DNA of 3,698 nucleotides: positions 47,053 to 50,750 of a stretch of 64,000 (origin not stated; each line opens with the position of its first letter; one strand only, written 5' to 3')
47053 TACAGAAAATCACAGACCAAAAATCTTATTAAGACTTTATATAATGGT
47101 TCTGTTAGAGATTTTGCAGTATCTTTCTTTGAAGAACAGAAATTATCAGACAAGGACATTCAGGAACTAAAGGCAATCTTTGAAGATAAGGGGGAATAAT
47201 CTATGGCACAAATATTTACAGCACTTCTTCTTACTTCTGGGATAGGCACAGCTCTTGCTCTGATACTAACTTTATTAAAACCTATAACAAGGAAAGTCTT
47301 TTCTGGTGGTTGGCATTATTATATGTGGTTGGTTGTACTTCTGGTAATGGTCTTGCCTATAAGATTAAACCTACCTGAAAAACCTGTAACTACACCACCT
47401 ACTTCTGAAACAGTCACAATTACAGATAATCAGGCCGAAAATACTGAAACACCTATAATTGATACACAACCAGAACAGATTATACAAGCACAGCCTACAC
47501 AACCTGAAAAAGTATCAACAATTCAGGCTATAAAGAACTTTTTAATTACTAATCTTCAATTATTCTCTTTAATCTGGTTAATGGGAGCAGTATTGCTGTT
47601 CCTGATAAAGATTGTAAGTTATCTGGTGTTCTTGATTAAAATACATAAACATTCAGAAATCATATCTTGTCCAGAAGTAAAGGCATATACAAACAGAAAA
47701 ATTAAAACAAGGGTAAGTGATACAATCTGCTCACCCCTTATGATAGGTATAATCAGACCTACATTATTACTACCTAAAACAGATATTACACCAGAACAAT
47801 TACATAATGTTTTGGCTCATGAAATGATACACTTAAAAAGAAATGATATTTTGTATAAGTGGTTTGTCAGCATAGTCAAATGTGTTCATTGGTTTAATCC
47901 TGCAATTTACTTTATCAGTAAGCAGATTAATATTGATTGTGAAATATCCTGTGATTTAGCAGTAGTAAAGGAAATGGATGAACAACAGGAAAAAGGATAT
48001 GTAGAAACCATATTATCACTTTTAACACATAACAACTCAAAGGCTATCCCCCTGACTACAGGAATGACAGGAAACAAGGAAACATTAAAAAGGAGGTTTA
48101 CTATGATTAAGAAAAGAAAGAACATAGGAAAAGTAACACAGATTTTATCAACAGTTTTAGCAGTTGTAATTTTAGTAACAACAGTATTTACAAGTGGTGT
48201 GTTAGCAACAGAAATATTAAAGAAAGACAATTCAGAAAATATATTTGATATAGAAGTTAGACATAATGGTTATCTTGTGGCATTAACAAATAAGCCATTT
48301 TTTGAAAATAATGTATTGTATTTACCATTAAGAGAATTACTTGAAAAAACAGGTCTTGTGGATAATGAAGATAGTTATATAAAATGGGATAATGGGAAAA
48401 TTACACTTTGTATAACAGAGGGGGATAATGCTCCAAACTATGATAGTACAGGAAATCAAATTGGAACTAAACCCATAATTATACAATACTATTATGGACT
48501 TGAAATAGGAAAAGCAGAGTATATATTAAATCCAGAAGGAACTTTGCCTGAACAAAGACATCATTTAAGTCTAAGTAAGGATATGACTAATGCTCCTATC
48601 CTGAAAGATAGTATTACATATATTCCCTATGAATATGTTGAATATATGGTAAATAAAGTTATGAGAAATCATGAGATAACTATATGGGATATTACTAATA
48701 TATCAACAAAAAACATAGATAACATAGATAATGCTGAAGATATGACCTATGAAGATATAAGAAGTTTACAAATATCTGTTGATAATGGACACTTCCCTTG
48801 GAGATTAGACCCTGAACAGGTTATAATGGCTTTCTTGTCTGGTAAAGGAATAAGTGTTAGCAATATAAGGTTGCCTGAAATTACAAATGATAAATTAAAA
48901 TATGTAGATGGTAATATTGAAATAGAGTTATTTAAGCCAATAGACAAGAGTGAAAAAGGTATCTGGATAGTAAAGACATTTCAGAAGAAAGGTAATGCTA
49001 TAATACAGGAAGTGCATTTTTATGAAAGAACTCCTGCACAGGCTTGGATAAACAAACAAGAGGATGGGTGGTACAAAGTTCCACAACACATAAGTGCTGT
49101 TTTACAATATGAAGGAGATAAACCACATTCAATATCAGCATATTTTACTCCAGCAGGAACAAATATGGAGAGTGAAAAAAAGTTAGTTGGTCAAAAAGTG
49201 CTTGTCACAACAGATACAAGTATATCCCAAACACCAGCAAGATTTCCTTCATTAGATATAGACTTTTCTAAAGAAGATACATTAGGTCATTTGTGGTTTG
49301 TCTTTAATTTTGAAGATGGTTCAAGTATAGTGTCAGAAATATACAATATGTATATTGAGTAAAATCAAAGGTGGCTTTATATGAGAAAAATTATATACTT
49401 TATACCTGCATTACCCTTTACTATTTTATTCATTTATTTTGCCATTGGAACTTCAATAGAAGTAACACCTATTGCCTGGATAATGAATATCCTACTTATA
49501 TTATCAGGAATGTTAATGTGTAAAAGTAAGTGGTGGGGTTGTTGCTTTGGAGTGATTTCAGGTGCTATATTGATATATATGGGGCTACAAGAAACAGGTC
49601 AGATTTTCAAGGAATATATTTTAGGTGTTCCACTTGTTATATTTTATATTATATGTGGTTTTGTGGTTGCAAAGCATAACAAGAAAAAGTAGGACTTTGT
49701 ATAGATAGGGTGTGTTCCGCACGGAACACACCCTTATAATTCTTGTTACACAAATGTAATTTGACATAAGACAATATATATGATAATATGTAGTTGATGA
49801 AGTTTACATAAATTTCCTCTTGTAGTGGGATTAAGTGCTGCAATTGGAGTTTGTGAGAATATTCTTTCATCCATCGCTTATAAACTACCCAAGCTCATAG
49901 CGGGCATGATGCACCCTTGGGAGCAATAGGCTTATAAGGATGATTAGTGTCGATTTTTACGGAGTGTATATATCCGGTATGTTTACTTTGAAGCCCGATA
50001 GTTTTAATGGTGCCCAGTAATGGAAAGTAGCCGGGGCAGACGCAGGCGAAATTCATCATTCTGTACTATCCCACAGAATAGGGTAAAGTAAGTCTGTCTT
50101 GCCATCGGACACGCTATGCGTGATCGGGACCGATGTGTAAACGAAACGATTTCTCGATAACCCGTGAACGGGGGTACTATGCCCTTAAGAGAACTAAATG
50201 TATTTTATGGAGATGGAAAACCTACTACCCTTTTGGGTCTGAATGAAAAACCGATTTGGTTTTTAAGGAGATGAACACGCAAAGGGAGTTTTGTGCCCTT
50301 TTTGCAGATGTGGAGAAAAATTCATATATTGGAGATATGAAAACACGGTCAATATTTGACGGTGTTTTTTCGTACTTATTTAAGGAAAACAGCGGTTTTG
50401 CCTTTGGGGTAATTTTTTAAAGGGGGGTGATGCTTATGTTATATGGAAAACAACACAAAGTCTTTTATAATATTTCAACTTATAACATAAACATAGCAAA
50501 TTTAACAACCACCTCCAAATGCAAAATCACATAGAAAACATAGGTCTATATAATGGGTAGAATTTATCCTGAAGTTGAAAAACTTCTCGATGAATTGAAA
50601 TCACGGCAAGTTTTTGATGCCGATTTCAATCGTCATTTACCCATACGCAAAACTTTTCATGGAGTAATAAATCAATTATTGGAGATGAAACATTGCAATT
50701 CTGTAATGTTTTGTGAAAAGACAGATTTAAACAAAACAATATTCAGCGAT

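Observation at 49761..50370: Promoter-to-terminator non-coding unit of about 575 nt with dense secondary structure inside the mobile element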

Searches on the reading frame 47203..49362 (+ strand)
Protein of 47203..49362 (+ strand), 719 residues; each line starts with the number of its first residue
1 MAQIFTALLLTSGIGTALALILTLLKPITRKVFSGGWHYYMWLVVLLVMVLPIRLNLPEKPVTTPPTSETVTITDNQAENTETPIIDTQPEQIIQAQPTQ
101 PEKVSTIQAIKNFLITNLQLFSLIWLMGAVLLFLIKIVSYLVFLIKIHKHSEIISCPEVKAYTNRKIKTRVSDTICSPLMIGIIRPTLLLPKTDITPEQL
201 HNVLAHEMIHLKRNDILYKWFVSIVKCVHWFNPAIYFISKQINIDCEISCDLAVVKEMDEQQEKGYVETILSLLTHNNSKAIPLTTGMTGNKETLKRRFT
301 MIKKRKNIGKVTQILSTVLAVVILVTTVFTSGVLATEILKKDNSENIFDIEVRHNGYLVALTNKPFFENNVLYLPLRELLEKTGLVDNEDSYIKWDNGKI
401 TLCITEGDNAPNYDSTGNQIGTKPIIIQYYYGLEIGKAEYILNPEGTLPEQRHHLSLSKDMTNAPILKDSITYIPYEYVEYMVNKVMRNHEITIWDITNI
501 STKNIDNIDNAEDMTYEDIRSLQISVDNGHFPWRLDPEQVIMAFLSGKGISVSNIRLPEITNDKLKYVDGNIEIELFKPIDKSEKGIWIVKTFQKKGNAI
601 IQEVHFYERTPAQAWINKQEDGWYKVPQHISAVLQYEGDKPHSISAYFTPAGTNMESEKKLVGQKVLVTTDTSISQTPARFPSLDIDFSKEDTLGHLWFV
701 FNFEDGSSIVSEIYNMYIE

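Call 10: search_protein_families(library=pfam, proteins=[window:47203-49362:+], max_evalue=0.01)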
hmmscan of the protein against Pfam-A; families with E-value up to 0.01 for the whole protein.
window:47203-49362:+ (719 aa): 3 families
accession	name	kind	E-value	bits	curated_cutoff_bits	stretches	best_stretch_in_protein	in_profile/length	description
PF05569.17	Peptidase_M56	-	8.6e-55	186.4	31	1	14-302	9-296/296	BlaR1 peptidase M56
PF07833.16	Cu_amine_oxidN1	-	4.1e-06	27.2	24.2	1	355-484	3-94/108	Copper amine oxidase N-terminal domain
PF01435.24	Peptidase_M48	-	0.0034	17.7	20.3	1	158-233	35-99/186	Peptidase family M48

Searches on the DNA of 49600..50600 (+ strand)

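Call 4: search_rna_families(source=window, start=49600, end=50600, threshold=evalue, max_evalue=10, show_alignments=3)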
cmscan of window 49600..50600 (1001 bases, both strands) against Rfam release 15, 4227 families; matches with E-value up to 10: 9.
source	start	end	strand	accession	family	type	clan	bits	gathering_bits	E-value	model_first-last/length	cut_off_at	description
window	50334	50497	-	RF04182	GibS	Gene; sRNA;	-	24.7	115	0.56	1-142/142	no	GibS sRNA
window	49631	49692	+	RF02971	emrB-Lactobacillus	Gene; sRNA;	-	23.5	60.8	0.52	1-66/66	no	emrB-Lactobacillus RNA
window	50362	50422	+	RF04319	BTncRNA_FopS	Gene; sRNA;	-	21.3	56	1.4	1-71/71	no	Bacteroidetes FopS (family of paralogous sRNAs)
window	49688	49746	+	RF03718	mir-2804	Gene; miRNA;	-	19.1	86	1.3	1-78/78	no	mir-2804 microRNA precursor family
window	49775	49825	+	RF00217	SNORD20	Gene; snRNA; snoRNA; CD-box;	-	18.8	43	3.4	1-80/80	no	Small nucleolar RNA SNORD20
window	49697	49754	-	RF03718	mir-2804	Gene; miRNA;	-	17.8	86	3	1-78/78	no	mir-2804 microRNA precursor family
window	49631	49749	+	RF02334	TtnuHACA28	Gene; snRNA; snoRNA; HACA-box;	-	17.6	130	5.9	1-134/134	no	Tetrahymena snoRNA TtnuHACA28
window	50200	50274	+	RF00342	snoZ40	Gene; snRNA; snoRNA; CD-box;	-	15.1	50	9.7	1-73/73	no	Small nucleolar RNA Z40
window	49705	49739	+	RF04127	MIR8007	Gene; miRNA;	-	14.7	195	5.5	1-226/226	no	MIR8007 microRNA precursor family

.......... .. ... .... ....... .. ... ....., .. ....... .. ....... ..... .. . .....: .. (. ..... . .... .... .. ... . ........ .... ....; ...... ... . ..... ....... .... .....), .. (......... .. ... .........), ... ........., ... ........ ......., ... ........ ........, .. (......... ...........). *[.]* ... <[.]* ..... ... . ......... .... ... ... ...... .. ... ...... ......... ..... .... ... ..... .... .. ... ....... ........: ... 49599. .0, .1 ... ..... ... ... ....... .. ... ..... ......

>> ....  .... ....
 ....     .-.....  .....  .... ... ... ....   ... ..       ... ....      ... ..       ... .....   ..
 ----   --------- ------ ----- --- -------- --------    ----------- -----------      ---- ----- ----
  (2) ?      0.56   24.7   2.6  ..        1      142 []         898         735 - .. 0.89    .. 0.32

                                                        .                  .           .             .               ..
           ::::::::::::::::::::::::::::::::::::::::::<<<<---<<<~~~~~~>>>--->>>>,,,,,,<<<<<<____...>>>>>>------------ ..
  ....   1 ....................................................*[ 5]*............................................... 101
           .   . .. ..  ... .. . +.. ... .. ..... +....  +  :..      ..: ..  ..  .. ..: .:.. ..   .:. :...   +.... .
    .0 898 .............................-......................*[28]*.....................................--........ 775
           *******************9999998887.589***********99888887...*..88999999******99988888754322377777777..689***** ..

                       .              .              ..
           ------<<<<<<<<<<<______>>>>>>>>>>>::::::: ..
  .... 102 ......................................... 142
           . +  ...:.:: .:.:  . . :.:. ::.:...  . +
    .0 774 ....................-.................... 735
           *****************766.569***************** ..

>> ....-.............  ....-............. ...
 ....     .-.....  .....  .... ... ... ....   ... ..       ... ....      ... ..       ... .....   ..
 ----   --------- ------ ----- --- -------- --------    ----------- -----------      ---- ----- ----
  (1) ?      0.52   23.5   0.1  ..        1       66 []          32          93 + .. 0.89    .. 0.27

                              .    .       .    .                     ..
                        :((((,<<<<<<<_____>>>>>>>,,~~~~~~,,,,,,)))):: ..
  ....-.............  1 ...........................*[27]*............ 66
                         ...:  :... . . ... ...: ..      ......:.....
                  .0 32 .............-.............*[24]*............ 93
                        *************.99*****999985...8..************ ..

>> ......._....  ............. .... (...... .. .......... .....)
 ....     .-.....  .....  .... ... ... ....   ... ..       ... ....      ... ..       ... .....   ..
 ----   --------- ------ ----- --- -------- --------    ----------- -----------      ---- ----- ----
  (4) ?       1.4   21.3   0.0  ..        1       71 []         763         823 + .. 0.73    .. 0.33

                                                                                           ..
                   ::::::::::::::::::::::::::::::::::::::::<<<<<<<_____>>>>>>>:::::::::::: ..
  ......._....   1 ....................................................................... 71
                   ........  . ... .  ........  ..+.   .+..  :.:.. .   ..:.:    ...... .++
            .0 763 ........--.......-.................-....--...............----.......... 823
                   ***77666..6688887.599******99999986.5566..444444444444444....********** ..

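Call 11: search_dna_similar(query=window:49740-50400:+, collection=plasmids, mode=distant)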
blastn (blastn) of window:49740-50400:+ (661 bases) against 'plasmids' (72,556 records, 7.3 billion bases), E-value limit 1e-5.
No match.

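Call 12: search_dna_similar(query=window:49740-50400:+, collection=phages, mode=distant)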
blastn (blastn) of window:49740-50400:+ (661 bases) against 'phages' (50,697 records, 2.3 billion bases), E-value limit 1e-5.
No match.

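Call 82: build_rna_model(alignment_id=A3, structure=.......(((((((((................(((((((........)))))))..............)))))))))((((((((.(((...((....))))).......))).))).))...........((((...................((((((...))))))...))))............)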
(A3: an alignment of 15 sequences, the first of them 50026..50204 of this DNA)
Model R1 built from alignment A3 (15 sequences, 188 columns); structure: as given.
model positions 178; base pairs 39; branch points 2; effective number of sequences 2.07; information 0.59 bits per position. Calibrated on 0.2 Mb of random sequence (short: E-values are rough).
structure used (alignment columns):
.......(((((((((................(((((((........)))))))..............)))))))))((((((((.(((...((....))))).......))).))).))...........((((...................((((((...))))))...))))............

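Call 83: search_with_rna_model(model_id=R1, sources=[window, L001, L002, L003, L004, L005, L006, L007, L008, L009, L010, L011, L013, L014, L015, L016, L017, L018, L019, L020, L021, L022, L023, L024, L025, L026, L027, L028, L029, L030, L031, L032, L033, L034, L035, L036, L037, L038, L039, L040, L041, L042, L043, L044, L046, L047, L048, L049, L054, L059, L063, L064, L067, L073, L080, L093, L098, L101, L102, L108, L109, L110, L112, L113, L115, L118, L119, L120, L121, L122, L092, L091, L090], max_evalue=1, make_alignment=true)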
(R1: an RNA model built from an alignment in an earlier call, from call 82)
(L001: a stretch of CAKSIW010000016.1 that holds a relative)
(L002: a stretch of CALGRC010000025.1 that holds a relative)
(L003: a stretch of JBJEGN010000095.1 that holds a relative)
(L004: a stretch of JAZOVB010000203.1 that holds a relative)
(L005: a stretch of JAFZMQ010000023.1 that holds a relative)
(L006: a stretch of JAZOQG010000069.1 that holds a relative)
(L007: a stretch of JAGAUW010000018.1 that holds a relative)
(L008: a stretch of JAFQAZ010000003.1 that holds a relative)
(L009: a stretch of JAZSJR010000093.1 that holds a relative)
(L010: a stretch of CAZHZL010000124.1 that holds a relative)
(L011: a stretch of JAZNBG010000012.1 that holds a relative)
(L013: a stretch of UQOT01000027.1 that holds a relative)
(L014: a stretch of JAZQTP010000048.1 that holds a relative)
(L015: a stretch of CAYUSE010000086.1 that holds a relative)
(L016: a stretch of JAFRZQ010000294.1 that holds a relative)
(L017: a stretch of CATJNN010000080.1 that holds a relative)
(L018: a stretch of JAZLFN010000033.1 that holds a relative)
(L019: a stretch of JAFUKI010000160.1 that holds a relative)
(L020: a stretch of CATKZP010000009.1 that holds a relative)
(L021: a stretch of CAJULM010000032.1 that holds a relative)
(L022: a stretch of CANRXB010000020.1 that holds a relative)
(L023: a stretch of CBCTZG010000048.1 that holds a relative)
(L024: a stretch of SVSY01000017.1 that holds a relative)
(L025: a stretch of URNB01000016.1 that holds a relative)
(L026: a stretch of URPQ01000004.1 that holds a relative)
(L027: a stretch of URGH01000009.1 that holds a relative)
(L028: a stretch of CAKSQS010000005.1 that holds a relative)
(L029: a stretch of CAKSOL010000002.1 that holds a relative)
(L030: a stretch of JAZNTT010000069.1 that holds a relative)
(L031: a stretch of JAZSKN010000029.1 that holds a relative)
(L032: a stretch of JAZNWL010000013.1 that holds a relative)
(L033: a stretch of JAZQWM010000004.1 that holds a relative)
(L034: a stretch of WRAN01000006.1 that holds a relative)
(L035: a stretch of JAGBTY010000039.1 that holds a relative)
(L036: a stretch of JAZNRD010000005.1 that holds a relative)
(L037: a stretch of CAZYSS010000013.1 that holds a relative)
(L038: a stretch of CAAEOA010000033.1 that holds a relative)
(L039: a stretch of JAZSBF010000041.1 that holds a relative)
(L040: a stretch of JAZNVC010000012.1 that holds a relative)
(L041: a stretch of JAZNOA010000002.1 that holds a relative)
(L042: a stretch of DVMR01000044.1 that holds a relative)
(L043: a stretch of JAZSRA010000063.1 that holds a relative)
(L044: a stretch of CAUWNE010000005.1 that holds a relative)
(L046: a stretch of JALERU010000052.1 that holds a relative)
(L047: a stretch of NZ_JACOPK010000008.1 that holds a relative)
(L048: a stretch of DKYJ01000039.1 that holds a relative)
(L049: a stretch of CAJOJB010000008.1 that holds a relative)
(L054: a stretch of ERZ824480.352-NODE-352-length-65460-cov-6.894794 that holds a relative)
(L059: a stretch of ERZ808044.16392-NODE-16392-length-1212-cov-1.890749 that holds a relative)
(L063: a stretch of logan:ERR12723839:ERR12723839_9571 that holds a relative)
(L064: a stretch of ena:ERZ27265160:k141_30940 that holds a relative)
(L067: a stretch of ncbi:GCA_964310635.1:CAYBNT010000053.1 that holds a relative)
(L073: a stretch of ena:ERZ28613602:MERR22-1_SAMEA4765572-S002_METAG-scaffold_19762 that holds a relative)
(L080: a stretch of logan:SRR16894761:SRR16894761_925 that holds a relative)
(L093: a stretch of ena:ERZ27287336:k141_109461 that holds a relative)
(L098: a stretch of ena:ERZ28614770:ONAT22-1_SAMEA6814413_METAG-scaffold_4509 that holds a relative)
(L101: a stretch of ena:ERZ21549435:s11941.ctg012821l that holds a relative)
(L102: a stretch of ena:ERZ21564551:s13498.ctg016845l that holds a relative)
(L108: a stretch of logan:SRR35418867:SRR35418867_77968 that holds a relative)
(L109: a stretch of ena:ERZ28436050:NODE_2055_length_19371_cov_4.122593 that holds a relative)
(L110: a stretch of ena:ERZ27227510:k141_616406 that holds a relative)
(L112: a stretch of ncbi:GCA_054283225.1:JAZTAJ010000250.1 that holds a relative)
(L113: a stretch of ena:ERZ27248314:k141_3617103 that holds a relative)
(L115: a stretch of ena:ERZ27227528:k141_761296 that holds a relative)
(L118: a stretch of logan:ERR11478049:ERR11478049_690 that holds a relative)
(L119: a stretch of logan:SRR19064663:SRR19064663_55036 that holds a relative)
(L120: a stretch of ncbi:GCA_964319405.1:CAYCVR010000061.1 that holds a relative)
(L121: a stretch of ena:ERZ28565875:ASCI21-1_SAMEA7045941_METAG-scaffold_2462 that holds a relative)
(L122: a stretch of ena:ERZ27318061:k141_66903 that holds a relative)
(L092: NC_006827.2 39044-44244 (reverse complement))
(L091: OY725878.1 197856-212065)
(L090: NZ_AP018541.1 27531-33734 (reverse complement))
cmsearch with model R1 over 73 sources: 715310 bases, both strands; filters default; matches with E-value up to 1: 22.
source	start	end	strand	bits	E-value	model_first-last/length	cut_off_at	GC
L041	1063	1238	+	183.6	5.3e-51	1-178/178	no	0.48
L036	2602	2777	+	183.5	5.5e-51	1-178/178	no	0.49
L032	1494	1669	+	181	2.9e-50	1-178/178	no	0.49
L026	4564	4741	+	177.9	2.4e-49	1-178/178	no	0.53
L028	4565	4742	+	177.9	2.4e-49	1-178/178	no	0.53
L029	4564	4741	+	177.9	2.4e-49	1-178/178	no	0.53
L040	4245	4420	+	177.8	2.5e-49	1-178/178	no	0.48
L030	745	920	+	177.4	3.2e-49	1-178/178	no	0.44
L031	4646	4821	+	176.6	5.7e-49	1-178/178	no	0.47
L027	1302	1479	+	176.3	6.9e-49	1-178/178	no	0.54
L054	11708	11886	-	173.6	4.4e-48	1-178/178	no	0.46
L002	1180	1359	+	173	6.4e-48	1-178/178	no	0.49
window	50026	50204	+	173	6.6e-48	1-178/178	no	0.47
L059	866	1044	-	171.9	1.3e-47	1-178/178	no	0.46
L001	4423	4601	+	169.8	5.5e-47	1-178/178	no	0.46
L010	988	1165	+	141.1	1.2e-38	1-178/178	no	0.49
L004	2015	2193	+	130.4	1.6e-35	1-178/178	no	0.49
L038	4578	4758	+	105.1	3.7e-28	1-178/178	no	0.52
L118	1537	1711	+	54.8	1.6e-13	1-178/178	no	0.6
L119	1537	1711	+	54.8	1.6e-13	1-178/178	no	0.6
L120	785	959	+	54.8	1.6e-13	1-178/178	no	0.6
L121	699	873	+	54.8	1.6e-13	1-178/178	no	0.6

Alignment A4: 22 matches aligned to the model, 191 columns, each read 5' to 3' on its own strand. Consensus structure (alignment columns), stored with it:
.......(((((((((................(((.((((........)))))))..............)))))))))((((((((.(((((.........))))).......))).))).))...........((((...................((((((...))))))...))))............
